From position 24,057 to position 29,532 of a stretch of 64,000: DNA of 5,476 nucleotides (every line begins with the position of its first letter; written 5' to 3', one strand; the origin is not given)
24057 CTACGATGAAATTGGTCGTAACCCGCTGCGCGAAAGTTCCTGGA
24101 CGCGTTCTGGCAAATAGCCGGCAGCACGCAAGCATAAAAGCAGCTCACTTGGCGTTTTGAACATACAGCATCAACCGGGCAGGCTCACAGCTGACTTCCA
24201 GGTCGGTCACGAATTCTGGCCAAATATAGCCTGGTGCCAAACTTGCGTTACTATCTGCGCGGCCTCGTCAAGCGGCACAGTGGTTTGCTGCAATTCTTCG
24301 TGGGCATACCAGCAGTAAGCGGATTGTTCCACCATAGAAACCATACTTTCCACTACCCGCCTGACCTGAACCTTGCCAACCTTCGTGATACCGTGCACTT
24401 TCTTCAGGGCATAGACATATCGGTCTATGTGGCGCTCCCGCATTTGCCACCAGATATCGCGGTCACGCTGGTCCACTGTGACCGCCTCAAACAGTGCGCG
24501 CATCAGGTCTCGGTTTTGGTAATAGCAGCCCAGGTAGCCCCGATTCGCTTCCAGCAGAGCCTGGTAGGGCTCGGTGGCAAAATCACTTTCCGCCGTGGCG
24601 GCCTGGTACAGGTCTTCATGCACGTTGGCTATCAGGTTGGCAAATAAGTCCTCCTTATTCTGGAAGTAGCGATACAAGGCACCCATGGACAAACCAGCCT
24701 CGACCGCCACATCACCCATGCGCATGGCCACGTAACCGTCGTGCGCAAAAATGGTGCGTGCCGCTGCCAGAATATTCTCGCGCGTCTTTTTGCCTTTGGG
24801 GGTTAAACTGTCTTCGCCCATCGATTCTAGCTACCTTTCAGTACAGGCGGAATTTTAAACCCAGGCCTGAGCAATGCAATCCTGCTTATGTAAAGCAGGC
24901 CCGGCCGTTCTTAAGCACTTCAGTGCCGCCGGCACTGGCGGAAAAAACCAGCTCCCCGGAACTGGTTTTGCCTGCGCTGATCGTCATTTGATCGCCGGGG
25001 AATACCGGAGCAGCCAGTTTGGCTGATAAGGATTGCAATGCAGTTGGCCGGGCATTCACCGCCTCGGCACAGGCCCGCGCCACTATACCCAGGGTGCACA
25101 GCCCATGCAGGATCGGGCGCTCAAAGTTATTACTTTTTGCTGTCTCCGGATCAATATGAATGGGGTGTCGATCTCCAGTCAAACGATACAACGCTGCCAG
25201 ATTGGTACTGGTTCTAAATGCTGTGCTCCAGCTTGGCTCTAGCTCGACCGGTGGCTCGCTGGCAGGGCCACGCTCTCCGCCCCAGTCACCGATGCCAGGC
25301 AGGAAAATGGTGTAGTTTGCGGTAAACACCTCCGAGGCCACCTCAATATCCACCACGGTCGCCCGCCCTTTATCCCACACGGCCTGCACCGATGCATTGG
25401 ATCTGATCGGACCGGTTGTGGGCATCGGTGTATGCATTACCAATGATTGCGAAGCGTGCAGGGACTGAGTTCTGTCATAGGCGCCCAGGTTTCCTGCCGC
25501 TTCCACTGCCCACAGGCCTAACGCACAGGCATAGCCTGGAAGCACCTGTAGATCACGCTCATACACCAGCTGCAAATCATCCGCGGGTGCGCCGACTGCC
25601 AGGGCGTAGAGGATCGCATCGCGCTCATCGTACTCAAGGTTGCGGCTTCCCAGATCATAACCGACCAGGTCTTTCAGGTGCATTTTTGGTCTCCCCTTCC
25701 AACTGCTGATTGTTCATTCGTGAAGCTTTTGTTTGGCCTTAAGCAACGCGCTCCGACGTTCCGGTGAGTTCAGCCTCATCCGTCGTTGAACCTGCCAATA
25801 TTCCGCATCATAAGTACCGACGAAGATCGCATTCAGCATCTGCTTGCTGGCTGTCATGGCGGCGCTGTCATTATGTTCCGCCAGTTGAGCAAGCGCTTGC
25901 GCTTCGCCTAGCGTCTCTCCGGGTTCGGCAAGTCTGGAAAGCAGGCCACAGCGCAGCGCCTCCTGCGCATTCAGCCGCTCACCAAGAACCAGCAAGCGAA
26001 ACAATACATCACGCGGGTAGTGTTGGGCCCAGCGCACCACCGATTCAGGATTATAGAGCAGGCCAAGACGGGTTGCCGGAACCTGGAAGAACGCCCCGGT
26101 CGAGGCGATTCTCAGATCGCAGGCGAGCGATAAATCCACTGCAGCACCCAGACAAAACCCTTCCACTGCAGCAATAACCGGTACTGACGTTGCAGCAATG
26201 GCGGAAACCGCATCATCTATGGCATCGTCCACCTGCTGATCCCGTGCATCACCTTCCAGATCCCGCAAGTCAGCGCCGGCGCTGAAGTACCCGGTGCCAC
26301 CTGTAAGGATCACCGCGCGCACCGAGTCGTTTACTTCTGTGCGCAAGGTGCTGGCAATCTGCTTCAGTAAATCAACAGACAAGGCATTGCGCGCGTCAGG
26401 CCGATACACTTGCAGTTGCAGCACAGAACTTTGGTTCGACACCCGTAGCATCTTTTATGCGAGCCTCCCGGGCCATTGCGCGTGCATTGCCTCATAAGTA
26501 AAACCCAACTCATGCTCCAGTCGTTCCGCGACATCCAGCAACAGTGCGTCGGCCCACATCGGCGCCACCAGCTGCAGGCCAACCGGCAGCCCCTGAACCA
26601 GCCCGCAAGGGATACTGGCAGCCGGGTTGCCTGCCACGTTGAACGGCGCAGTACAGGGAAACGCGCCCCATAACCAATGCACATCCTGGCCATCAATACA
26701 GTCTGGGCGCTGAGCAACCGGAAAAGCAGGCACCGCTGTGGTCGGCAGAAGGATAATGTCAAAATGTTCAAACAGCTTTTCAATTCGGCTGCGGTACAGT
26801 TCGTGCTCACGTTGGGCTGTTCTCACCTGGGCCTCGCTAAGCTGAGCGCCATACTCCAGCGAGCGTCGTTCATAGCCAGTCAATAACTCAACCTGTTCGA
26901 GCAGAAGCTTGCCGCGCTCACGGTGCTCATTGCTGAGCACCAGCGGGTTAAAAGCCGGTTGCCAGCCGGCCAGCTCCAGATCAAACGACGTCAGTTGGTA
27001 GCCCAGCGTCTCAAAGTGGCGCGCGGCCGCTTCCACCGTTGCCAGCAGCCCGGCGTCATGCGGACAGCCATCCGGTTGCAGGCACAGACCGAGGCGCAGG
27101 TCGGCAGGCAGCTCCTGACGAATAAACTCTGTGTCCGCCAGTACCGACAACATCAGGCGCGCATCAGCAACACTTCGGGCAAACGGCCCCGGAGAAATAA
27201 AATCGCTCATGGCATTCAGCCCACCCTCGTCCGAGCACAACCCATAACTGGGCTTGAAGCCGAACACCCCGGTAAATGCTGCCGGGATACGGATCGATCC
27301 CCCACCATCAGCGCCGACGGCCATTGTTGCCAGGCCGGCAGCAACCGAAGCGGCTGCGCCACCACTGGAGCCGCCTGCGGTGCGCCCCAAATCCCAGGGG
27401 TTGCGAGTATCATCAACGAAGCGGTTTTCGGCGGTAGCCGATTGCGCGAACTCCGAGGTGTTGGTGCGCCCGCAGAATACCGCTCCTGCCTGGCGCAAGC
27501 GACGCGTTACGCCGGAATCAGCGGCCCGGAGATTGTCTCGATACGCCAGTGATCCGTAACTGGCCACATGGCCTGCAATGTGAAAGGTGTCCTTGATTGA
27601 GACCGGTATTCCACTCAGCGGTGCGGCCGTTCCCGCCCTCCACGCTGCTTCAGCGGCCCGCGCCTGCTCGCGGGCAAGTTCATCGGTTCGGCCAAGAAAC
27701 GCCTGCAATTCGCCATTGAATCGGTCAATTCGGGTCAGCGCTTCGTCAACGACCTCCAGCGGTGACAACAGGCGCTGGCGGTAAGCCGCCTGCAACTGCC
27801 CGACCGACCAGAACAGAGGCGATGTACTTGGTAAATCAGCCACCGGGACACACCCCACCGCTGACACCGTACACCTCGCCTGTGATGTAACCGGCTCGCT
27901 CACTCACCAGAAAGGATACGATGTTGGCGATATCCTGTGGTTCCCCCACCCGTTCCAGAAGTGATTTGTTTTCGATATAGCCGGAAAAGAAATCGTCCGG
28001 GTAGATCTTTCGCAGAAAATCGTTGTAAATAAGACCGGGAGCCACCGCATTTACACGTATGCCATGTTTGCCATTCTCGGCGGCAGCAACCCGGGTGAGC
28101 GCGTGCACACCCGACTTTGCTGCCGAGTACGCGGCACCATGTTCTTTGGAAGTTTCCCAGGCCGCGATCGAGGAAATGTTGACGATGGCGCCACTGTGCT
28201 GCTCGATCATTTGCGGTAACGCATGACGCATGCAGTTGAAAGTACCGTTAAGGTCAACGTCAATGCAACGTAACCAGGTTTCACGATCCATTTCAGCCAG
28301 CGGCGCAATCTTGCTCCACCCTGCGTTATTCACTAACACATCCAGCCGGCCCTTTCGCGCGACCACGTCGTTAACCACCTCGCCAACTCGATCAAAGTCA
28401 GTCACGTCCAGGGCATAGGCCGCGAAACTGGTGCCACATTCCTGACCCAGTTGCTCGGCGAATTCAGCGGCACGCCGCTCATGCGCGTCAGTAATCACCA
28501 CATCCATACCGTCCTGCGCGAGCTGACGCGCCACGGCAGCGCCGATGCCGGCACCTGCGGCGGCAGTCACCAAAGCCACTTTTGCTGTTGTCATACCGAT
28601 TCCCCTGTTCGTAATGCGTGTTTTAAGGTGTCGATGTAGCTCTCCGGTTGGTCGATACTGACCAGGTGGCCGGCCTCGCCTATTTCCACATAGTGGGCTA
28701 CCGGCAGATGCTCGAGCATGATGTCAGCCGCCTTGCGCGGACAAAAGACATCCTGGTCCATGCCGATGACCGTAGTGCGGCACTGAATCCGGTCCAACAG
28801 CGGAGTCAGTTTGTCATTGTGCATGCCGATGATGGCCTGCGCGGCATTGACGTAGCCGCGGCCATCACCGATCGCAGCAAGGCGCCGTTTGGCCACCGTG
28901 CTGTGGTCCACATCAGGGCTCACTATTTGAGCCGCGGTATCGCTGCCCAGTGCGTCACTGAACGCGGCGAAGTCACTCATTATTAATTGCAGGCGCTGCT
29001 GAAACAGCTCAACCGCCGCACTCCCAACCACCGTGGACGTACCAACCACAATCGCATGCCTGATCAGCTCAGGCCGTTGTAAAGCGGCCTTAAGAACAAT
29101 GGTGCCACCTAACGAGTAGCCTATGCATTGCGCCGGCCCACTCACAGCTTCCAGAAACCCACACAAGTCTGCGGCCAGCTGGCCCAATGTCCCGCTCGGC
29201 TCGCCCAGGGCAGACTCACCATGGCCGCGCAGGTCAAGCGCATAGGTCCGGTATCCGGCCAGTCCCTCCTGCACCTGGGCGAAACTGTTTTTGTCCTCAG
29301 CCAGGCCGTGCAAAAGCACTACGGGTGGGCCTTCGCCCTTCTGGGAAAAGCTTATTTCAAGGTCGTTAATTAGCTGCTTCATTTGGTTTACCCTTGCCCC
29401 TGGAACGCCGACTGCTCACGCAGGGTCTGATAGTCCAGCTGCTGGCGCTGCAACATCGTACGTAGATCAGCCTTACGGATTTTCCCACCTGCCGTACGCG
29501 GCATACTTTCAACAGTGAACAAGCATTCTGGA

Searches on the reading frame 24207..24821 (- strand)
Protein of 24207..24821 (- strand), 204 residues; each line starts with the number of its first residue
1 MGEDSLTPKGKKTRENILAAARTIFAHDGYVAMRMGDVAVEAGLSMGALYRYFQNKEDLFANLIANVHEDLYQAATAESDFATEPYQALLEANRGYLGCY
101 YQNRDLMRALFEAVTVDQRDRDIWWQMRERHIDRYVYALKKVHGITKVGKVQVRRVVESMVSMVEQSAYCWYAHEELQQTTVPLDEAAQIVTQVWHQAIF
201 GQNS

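Call 62: search_protein_families(library=pfam, proteins=[window:24207-24821:-], max_evalue=0.00001)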
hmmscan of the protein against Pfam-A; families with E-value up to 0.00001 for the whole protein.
window:24207-24821:- (204 aa): 1 family
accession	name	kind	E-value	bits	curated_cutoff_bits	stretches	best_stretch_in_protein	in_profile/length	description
PF00440.29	TetR_N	-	4.2e-15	55.7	24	1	17-61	1-45/47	Bacterial regulatory proteins, tetR family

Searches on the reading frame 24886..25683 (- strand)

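Call 62: search_protein_families(library=pfam, proteins=[window:24886-25683:-], max_evalue=0.00001)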
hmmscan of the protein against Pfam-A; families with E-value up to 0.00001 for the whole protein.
window:24886-25683:- (265 aa): 2 families
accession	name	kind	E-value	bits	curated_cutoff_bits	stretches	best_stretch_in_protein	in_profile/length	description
PF01575.25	MaoC_dehydratas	-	2.4e-20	72.8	27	1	157-241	17-103/123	MaoC like domain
PF22622.2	MFE-2_hydrat-2_N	-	2.2e-18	66.7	27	1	17-118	2-111/130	MFE-2 hydratase 2 N-terminal domain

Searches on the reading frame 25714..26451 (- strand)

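Call 62: search_protein_families(library=pfam, proteins=[window:25714-26451:-], max_evalue=0.00001)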
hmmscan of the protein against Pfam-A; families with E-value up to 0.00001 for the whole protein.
window:25714-26451:- (245 aa): 2 families
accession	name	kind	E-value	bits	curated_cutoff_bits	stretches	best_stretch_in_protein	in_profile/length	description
PF00378.25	ECH_1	-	3.4e-36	125.3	27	1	7-213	3-211/251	Enoyl-CoA hydratase/isomerase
PF16113.10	ECH_2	-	3e-19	70.2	27.2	1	15-206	6-199/335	Enoyl-CoA hydratase/isomerase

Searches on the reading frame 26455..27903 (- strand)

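Call 62: search_protein_families(library=pfam, proteins=[window:26455-27903:-], max_evalue=0.00001)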
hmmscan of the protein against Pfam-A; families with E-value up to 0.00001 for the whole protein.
window:26455-27903:- (482 aa): 1 family
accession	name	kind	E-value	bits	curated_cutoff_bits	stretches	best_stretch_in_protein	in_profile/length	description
PF01425.27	Amidase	-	4e-94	316.6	27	1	50-456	1-445/445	Amidase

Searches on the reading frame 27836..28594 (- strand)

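Call 62: search_protein_families(library=pfam, proteins=[window:27836-28594:-], max_evalue=0.00001)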
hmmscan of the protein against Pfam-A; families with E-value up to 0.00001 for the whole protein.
window:27836-28594:- (252 aa): 3 families
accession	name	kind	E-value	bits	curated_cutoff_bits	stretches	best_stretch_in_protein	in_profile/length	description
PF13561.12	adh_short_C2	-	1e-65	222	27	1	12-248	3-235/236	Enoyl-(Acyl carrier protein) reductase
PF00106.31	adh_short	-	4.6e-58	196.4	26.6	1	5-198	1-191/195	short chain dehydrogenase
PF08659.16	KR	-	1.3e-13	51.7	22.6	1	8-179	4-171/180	KR domain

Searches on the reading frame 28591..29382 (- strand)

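Call 62: search_protein_families(library=pfam, proteins=[window:28591-29382:-], max_evalue=0.00001)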
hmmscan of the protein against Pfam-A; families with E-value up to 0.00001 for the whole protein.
window:28591-29382:- (263 aa): 3 families
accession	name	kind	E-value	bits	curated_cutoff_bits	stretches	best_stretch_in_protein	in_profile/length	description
PF00561.26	Abhydrolase_1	-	3.7e-22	79.6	25.8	1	19-245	1-244/245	alpha/beta hydrolase fold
PF12697.13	Abhydrolase_6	-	1.5e-17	65.4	26.3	1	21-250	1-215/217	Alpha/beta hydrolase family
PF12146.15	Hydrolase_4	-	2.2e-15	57.1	27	1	21-228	7-219/239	Serine aminopeptidase, S33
